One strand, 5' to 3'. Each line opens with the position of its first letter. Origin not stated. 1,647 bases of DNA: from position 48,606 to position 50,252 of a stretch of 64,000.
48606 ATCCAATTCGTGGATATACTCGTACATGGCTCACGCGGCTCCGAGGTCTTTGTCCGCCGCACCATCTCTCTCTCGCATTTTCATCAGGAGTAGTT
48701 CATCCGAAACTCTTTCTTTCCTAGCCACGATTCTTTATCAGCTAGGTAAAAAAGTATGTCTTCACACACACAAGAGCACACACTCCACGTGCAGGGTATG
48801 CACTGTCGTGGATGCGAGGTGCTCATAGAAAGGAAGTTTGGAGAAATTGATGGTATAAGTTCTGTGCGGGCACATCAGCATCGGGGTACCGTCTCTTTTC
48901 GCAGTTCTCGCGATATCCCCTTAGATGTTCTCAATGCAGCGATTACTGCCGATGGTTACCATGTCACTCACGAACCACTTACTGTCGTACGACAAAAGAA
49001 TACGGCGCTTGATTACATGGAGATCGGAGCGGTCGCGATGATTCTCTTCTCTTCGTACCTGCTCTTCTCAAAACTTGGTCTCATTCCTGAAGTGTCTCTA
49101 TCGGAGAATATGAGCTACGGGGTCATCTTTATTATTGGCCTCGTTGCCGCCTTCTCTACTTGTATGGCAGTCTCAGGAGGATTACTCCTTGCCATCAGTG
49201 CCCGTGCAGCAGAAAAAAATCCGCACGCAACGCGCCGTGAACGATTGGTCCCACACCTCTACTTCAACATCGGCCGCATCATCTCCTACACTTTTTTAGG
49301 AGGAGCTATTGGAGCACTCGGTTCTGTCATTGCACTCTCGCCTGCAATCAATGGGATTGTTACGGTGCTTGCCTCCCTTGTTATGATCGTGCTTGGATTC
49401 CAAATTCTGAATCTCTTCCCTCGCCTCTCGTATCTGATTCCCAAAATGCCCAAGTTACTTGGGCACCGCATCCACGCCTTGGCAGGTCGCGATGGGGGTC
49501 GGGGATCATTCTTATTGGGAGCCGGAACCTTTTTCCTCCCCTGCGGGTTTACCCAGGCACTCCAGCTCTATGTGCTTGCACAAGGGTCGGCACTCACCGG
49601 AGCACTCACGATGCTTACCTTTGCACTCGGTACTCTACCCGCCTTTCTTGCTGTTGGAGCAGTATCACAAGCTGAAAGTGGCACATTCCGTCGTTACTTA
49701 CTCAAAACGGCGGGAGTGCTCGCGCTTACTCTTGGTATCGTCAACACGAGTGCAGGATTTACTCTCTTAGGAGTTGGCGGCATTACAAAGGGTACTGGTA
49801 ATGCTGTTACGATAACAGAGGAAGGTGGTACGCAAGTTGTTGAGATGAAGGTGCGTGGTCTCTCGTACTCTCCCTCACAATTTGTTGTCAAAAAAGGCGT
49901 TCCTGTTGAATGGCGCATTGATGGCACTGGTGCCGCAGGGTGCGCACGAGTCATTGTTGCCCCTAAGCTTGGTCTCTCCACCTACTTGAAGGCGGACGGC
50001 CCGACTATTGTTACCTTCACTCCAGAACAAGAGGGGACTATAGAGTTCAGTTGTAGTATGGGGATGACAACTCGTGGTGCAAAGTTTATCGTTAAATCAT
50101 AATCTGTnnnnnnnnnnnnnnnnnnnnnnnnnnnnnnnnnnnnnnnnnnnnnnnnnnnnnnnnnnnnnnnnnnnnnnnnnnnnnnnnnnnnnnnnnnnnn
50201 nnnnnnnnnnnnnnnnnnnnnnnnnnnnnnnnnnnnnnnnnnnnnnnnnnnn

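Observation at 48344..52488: Copper module without a visible regulator: His/Met peptide, HMA-DsbD-like-cupredoxin protein, CopA, Gly-zipper peptide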

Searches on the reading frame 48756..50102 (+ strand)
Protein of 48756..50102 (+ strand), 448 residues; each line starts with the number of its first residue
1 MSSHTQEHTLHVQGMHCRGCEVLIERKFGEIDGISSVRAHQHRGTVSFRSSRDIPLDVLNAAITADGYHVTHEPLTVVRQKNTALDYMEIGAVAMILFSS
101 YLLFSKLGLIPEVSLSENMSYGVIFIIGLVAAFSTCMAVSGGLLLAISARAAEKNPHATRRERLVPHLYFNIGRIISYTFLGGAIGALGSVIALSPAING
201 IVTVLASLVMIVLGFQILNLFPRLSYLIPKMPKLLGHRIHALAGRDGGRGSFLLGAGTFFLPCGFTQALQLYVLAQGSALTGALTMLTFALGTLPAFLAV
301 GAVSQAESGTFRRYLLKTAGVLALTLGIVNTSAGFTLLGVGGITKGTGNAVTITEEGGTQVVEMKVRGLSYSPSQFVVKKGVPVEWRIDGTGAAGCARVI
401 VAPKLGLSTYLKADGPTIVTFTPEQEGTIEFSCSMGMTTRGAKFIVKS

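Call 3: search_protein_families(library=pfam, proteins=[window:48756-50102:+], max_evalue=1)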
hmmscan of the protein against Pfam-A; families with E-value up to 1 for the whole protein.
window:48756-50102:+ (448 aa): 3 families
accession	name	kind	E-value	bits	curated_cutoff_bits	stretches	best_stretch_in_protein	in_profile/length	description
PF13386.12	DsbD_2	-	3.6e-39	135.2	24.9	1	124-328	2-198/199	Cytochrome C biogenesis protein transmembrane region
PF13473.12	Cupredoxin_1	-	5.9e-09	36.3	27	1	356-441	17-100/104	Cupredoxin-like domain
PF00403.32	HMA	-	1e-06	29.5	24.8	1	9-69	1-62/62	Heavy-metal-associated domain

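Call 4: search_protein_families(library=ncbifam, proteins=[window:48756-50102:+], max_evalue=1)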
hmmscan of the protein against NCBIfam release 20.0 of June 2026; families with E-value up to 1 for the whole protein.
window:48756-50102:+ (448 aa): 11 families
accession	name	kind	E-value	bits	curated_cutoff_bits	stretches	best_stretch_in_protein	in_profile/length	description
NF033795.1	chaper_CopZ_Bs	exception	3.6e-09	36.7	91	1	8-70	2-65/66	copper chaperone CopZ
TIGR00003.1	TIGR00003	subfamily_domain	4.3e-07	30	62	1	8-70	2-65/66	copper ion binding protein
NF033556.1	MerTP_fusion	equivalog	6.1e-07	29.2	180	1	3-71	117-186/186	mercuric transport protein MerTP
NF010311.1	PRK13748.1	subfamily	4.3e-05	22.5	600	1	9-86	2-79/560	mercury(II) reductase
NF047957.1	CopZ_AFE_1862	equivalog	8.9e-05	22.8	85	1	9-70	2-61/62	CopZ family metallochaperone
NF041115.1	UxxU_metal_bind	equivalog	0.00014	21.9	95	1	5-49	3-49/74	metal-binding (seleno)protein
NF033794.2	chaper_CopZ_Eh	exception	0.00016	21.7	95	1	9-70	3-65/68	copper chaperone CopZ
NF033781.1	chaper_CopP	exception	0.00029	20.9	112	1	8-68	2-62/65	copper-binding metallochaperone CopP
TIGR02052.1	MerP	equivalog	0.0042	17.6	92.55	1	5-68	22-86/92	mercury resistance system periplasmic binding protein MerP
NF008262.1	PRK11033.1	equivalog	0.01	14.3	1005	1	4-131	39-161/731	zinc/cadmium/mercury/lead-transporting ATPase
NF001419.0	PRK00293.1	subfamily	0.024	13.2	330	1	119-327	170-378/574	protein-disulfide reductase DsbD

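Call 10: find_homologous_proteins(query=window:48756-50102:+)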
Query window:48756-50102:+ (448 aa): 4218 proteins with E <= 0.001 among 8000 candidates; the best 120 are listed.
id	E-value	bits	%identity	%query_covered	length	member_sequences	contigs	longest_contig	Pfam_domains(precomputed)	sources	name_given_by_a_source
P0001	5.5e-286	966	99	100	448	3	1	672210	PF00403.33,PF13473.13,PF13386.13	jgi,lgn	-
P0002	8.5e-177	606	61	100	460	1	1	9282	PF00403.33,PF13473.13,PF02683.23,PF13386.13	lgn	-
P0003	1.5e-170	585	62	97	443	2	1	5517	PF00403.33,PF13473.13,PF02683.23,PF13386.13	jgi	-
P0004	4.2e-155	534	51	100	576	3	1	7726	PF00403.33,PF13473.13,PF13386.13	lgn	-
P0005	3.6e-151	522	51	100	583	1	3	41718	PF00403.33,PF13473.13,PF13386.13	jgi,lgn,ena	-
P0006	4.5e-151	521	51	99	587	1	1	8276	PF00403.33,PF13473.13,PF13386.13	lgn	-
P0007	9.4e-150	517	52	98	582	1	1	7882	PF00403.33,PF13473.13,PF13386.13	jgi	jgi:sulfite exporter TauE/SafE/plastocyanin domain-containing protein/copper chaperone CopZ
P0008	8.4e-149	514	49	100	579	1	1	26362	PF00403.33,PF13473.13,PF02683.23,PF13386.13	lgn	-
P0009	9.6e-149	514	50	100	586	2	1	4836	PF00403.33,PF13473.13,PF13386.13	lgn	-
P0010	1.1e-148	513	52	98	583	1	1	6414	PF00403.33,PF13473.13,PF13386.13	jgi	jgi:sulfite exporter TauE/SafE/copper chaperone CopZ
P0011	2.0e-148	512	52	99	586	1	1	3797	PF00403.33,PF13473.13,PF02683.23,PF13386.13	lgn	-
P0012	2.6e-148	512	50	100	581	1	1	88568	PF00403.33,PF13473.13,PF02683.23,PF13386.13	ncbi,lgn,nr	ncbi:sulfite exporter TauE/SafE family protein [Candidatus Peregrinibacteria bacterium]|nr:sulfite e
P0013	2.6e-148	512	53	97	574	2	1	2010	PF00403.33,PF13473.13,PF02683.23,PF13386.13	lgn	-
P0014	2.6e-148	512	50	98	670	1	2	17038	PF00403.33,PF13473.13,PF02683.23,PF13386.13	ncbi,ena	-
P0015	3.9e-148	512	49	100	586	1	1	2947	PF00403.33,PF13473.13,PF02683.23,PF13386.13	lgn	-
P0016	4.3e-148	511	51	99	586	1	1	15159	PF00403.33,PF13473.13,PF02683.23,PF13386.13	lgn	-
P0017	4.7e-148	511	50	100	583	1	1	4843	PF00403.33,PF13473.13,PF13386.13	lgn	-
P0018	6.8e-148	511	52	98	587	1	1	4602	PF00403.33,PF13473.13,PF13386.13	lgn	-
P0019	3.4e-147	508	51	98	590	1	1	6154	PF00403.33,PF13473.13,PF13386.13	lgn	-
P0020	4.4e-147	508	52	97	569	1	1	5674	PF00403.33,PF13473.13,PF02683.23,PF13386.13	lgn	-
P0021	4.9e-147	508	51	100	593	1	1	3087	PF00403.33,PF13473.13,PF02683.23,PF13386.13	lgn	-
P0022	6.6e-147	507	49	100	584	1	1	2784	PF00403.33,PF13473.13,PF02683.23,PF13386.13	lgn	-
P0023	7.4e-147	507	50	99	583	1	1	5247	PF00403.33,PF13473.13,PF02683.23,PF13386.13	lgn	-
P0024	1.1e-146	507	50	100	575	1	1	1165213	PF00403.33,PF13473.13,PF13386.13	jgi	jgi:sulfite exporter TauE/SafE/plastocyanin domain-containing protein/copper chaperone CopZ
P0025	1.2e-146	507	50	98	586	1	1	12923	PF00403.33,PF13473.13,PF13386.13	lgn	-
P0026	1.3e-146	507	51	99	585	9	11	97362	PF00403.33,PF13473.13,PF13386.13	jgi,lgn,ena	-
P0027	1.4e-146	506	49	100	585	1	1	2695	PF00403.33,PF13473.13,PF13386.13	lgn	-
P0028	1.4e-146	506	52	97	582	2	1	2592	PF00403.33,PF13473.13,PF13386.13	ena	-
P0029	2.4e-146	506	50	100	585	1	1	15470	PF00403.33,PF13473.13,PF13386.13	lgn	-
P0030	3.7e-146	505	49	99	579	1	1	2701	PF00403.33,PF13473.13,PF13386.13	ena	-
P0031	4.3e-146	505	49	100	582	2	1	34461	PF00403.33,PF13473.13,PF13386.13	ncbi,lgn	-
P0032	6.7e-146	504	50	98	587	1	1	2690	PF00403.33,PF13473.13,PF02683.23,PF13386.13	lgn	-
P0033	7.7e-146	504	50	99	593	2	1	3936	PF00403.33,PF13473.13,PF02683.23,PF13386.13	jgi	-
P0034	8.8e-146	504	50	100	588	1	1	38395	PF00403.33,PF13473.13,PF13386.13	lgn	-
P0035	1.2e-145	503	50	98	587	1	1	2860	PF00403.33,PF13473.13,PF13386.13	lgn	-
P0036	1.5e-145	503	51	98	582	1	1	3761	PF00403.33,PF13473.13,PF13386.13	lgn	-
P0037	1.6e-145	503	49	98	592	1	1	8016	PF00403.33,PF13473.13,PF13386.13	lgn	-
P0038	1.7e-145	503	51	98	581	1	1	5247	PF00403.33,PF13473.13,PF13386.13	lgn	-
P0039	1.7e-145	503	49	98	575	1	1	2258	PF00403.33,PF13473.13,PF13386.13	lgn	-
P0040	1.7e-145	503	49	99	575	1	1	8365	PF00403.33,PF13473.13,PF13386.13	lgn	-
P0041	2.9e-145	502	49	99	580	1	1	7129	PF00403.33,PF13473.13,PF13386.13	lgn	-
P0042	3.5e-145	502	50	98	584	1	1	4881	PF00403.33,PF13473.13,PF13386.13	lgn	-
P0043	4.4e-145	501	51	96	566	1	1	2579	PF00403.33,PF13473.13,PF02683.23,PF13386.13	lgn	-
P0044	4.6e-145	501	49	99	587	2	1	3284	PF00403.33,PF13473.13,PF02683.23,PF13386.13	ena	-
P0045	4.6e-145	501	50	98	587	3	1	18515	PF00403.33,PF13473.13,PF13386.13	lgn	-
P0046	7.2e-145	501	51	99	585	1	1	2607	PF00403.33,PF13473.13,PF02683.23,PF13386.13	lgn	-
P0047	8.2e-145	501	51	96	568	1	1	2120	PF00403.33,PF13473.13,PF13386.13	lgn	-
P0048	1.6e-144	500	49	98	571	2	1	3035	PF00403.33,PF13473.13,PF13386.13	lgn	-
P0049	1.6e-144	500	51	98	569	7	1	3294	PF00403.33,PF13473.13,PF13386.13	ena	-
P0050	2.4e-144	499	49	98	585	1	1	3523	PF00403.33,PF13473.13,PF13386.13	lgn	-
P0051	2.5e-144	499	51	100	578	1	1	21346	PF00403.33,PF13473.13,PF02683.23,PF13386.13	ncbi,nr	ncbi:MAG: sulfite exporter TauE/SafE family protein [Patescibacteria group bacterium]|nr:sulfite exp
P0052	2.5e-144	499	52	96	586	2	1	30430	PF13473.13,PF13386.13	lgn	-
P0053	2.9e-144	499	50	100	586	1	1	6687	PF00403.33,PF13473.13,PF13386.13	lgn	-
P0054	3.3e-144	499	50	100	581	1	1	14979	PF00403.33,PF13473.13,PF13386.13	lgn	-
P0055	3.4e-144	499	50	98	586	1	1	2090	PF00403.33,PF13473.13,PF02683.23,PF13386.13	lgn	-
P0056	4.3e-144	498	50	100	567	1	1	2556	PF00403.33,PF13473.13,PF02683.23,PF13386.13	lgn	-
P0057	6.3e-144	498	48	100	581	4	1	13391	PF00403.33,PF13473.13,PF13386.13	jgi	-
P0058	7.2e-144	497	49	100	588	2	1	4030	PF00403.33,PF13473.13,PF13386.13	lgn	-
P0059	8.7e-144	497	50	96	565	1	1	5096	PF00403.33,PF13473.13,PF13386.13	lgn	-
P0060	1.0e-143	497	50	98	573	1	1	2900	PF00403.33,PF13473.13,PF13386.13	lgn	-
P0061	1.0e-143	497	50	96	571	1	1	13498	PF00403.33,PF13473.13,PF02683.23,PF13386.13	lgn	-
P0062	1.3e-143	497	52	96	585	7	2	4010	PF00403.33,PF13473.13,PF02683.23,PF13386.13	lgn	-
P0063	1.5e-143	496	51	99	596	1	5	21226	PF00403.33,PF13473.13,PF13386.13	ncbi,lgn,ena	-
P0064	1.7e-143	496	50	98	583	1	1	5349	PF00403.33,PF13473.13,PF13386.13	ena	-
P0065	2.1e-143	496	49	98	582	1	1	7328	PF00403.33,PF13473.13,PF02683.23,PF13386.13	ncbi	-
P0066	2.4e-143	496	49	97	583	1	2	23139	PF00403.33,PF13473.13,PF02683.23,PF13386.13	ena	-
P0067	2.5e-143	496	49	100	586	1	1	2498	PF00403.33,PF13473.13,PF13386.13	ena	-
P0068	2.5e-143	496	48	100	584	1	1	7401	PF00403.33,PF13473.13,PF13386.13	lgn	-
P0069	2.9e-143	495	49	99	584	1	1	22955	PF00403.33,PF13473.13,PF13386.13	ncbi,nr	ncbi:sulfite exporter TauE/SafE family protein [Candidatus Gottesmanbacteria bacterium]|nr:sulfite e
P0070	3.3e-143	495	50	96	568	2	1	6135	PF00403.33,PF13473.13,PF13386.13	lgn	-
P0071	3.9e-143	495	48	100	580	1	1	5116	PF00403.33,PF13473.13,PF13386.13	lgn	-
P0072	4.9e-143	495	49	99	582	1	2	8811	PF00403.33,PF13473.13,PF13386.13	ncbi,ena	-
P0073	5.0e-143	495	49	96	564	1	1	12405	PF00403.33,PF13473.13,PF13386.13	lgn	-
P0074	5.3e-143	495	48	100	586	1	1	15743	PF00403.33,PF13473.13,PF02683.23,PF13386.13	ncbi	-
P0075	6.4e-143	494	50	99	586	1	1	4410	PF00403.33,PF13473.13,PF02683.23,PF13386.13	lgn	-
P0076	6.9e-143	494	49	99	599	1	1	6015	PF00403.33,PF13473.13,PF13386.13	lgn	-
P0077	1.1e-142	494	48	100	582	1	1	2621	PF00403.33,PF13473.13,PF13386.13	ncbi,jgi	jgi:sulfite exporter TauE/SafE/copper chaperone CopZ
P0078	1.3e-142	493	48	100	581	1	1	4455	PF00403.33,PF13473.13,PF02683.23,PF13386.13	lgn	-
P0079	1.3e-142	493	49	99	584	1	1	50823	PF00403.33,PF13473.13,PF13386.13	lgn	-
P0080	1.5e-142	493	51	99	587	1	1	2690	PF00403.33,PF13473.13,PF13386.13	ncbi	-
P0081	1.5e-142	493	52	99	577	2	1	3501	PF00403.33,PF13473.13,PF13386.13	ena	-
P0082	2.4e-142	492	50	96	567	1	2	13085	PF00403.33,PF13473.13,PF13386.13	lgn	-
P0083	2.4e-142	492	49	99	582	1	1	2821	PF00403.33,PF13473.13,PF13386.13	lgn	-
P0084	3.5e-142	492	50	99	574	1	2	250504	PF00403.33,PF13473.13,PF13386.13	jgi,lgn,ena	jgi:sulfite exporter TauE/SafE/copper chaperone CopZ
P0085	3.8e-142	492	51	98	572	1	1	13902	PF00403.33,PF13473.13,PF13386.13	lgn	-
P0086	4.3e-142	492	48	100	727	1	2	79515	PF00403.33,PF11303.14,PF13473.13,PF13386.13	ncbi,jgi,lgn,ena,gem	-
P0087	4.4e-142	492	51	99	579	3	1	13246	PF00403.33,PF13473.13,PF13386.13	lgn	-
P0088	4.8e-142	491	51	100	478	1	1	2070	PF00403.33,PF13473.13,PF13386.13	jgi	-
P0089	5.5e-142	491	49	99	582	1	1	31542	PF00403.33,PF13473.13,PF02683.23,PF13386.13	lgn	-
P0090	5.8e-142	491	51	98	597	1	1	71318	PF00403.33,PF13473.13,PF13386.13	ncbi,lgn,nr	ncbi:sulfite exporter TauE/SafE family protein [Candidatus Peregrinibacteria bacterium]|nr:sulfite e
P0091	6.3e-142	491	49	97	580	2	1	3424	PF00403.33,PF13473.13,PF02683.23,PF13386.13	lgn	-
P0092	1.0e-141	490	49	100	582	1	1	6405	PF00403.33,PF13473.13,PF13386.13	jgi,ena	-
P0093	1.3e-141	490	48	99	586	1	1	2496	PF00403.33,PF13473.13,PF13386.13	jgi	-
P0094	1.7e-141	490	50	100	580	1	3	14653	PF00403.33,PF13473.13,PF13386.13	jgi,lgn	-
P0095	1.9e-141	489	47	99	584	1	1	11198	PF00403.33,PF13473.13,PF13386.13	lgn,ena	-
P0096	1.9e-141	489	50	98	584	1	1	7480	PF00403.33,PF13473.13,PF13386.13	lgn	-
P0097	2.0e-141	489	48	100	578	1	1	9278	PF00403.33,PF13473.13,PF02683.23,PF13386.13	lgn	-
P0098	2.1e-141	489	50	97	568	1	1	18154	PF00403.33,PF13473.13,PF13386.13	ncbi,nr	ncbi:sulfite exporter TauE/SafE family protein, partial [Candidatus Uhrbacteria bacterium]|nr:sulfit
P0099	2.1e-141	489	50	96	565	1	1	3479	PF00403.33,PF13473.13,PF13386.13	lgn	-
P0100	2.8e-141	489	47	98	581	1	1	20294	PF00403.33,PF13473.13,PF02683.23,PF13386.13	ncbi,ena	-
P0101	4.0e-141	488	50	96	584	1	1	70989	PF00403.33,PF13473.13,PF02683.23,PF13386.13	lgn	-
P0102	4.3e-141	488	49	99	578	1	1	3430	PF00403.33,PF13473.13,PF13386.13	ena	-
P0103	5.8e-141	488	49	99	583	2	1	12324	PF00403.33,PF13473.13,PF13386.13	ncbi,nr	ncbi:MAG: sulfite exporter TauE/SafE family protein [Candidatus Vogelbacteria bacterium]|nr:sulfite 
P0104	7.9e-141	487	49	100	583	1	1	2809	PF00403.33,PF13473.13,PF13386.13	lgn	-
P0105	9.1e-141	487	49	98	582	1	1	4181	PF00403.33,PF13473.13,PF13386.13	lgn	-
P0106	9.5e-141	487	49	99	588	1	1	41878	PF00403.33,PF13473.13,PF02683.23,PF13386.13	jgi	jgi:sulfite exporter TauE/SafE/copper chaperone CopZ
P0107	1.3e-140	487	49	100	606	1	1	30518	PF00403.33,PF13473.13,PF02683.23,PF13386.13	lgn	-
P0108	1.5e-140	487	49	99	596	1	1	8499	PF00403.33,PF13473.13,PF02683.23,PF13386.13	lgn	-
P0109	1.6e-140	486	49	98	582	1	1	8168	PF00403.33,PF13473.13,PF13386.13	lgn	-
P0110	1.7e-140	486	49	100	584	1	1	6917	PF00403.33,PF13473.13,PF13386.13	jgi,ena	-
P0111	2.0e-140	486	49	99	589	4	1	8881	PF00403.33,PF13473.13,PF13386.13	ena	-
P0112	2.2e-140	486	49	96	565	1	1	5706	PF00403.33,PF13473.13,PF13386.13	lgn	-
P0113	2.7e-140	486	48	98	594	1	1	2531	PF00403.33,PF13473.13,PF02683.23,PF13386.13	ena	-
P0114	2.7e-140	486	48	99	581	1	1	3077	PF00403.33,PF13473.13,PF02683.23,PF13386.13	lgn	-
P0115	3.8e-140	485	48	100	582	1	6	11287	PF00403.33,PF13473.13,PF13386.13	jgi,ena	-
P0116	4.0e-140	485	49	100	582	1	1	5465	PF00403.33,PF13473.13,PF13386.13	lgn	-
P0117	4.6e-140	485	48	98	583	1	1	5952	PF00403.33,PF13473.13,PF13386.13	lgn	-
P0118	5.1e-140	485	50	98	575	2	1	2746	PF00403.33,PF13473.13,PF13386.13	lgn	-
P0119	5.2e-140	485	50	98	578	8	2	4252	PF00403.33,PF13473.13,PF13386.13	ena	-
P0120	6.4e-140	484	49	100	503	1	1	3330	PF00403.33,PF13473.13,PF13386.13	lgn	-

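Call 13: find_encoding_contigs(protein=P0002, flank=6000, max_places=3)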
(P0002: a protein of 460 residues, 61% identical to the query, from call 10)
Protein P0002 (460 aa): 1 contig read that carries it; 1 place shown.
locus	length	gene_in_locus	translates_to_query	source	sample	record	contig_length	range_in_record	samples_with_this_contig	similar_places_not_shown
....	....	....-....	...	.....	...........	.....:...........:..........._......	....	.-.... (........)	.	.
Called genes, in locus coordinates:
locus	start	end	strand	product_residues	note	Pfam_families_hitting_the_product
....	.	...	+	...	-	?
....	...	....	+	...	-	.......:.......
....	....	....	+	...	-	-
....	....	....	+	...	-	-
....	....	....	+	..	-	-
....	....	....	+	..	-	-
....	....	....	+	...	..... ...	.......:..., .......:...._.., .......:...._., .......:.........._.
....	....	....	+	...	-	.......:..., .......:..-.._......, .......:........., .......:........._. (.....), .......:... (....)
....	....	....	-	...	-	-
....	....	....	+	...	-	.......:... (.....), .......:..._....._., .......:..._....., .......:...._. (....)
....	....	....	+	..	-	-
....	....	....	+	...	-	?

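Call 14: find_encoding_contigs(protein=P0003, flank=6000, max_places=3)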
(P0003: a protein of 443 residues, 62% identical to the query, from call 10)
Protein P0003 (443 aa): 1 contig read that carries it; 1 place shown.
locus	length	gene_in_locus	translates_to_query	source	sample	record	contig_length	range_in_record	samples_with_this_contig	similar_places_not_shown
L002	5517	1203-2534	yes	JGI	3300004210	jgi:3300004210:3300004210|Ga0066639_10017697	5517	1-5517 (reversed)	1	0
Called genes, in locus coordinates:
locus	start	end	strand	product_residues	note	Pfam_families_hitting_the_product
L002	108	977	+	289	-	-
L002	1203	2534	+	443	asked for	PF00403:HMA (weak), PF02683:DsbD_TM, PF13386:DsbD_2, PF13473:Cupredoxin_1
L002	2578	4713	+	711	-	PF00403:HMA, PF00122:E1-E2_ATPase, PF00702:Hydrolase, PF08282:Hydrolase_3 (faint), PF12710:HAD (weak)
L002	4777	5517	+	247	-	?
